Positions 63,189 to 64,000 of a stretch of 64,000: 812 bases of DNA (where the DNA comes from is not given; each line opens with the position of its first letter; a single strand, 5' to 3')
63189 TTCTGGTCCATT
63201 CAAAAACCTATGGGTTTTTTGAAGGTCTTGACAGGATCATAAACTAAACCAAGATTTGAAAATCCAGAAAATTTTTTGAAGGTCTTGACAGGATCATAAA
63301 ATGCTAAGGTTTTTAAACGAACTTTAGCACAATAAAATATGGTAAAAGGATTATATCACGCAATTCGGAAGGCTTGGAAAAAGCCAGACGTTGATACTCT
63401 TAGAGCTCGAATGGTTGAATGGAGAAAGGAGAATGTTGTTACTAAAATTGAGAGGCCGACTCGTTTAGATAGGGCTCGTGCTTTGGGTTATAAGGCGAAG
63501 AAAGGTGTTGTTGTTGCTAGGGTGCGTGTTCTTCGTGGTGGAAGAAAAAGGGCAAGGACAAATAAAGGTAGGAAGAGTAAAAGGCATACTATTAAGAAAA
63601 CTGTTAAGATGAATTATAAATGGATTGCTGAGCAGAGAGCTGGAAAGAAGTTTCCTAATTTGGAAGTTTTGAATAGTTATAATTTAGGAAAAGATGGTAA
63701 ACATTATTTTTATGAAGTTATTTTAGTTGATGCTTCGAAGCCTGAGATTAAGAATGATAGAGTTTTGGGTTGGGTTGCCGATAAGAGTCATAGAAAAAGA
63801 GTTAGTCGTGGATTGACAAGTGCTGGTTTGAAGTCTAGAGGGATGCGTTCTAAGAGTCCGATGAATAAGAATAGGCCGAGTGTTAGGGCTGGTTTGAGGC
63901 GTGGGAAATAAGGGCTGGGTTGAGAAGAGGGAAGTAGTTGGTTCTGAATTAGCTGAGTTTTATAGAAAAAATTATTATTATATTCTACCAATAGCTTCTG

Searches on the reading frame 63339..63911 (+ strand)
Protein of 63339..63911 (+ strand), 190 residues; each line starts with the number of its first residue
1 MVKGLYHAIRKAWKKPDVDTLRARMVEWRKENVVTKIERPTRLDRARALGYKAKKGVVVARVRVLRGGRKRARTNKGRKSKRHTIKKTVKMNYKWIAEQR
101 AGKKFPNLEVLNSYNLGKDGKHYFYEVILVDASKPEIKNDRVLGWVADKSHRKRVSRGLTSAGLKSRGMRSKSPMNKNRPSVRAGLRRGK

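Call 69: find_encoding_contigs(protein=window:63339-63911:+, flank=10000, max_places=4)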
Protein window:63339-63911:+ (190 aa): 2 contigs read that carry it; 1 place shown.
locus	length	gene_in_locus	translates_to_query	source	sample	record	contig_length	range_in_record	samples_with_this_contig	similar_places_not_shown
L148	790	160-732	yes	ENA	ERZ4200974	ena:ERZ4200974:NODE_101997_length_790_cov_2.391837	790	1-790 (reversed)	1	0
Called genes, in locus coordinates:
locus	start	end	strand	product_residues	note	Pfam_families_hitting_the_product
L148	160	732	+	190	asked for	PF00827:Ribosomal_L15e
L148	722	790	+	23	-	?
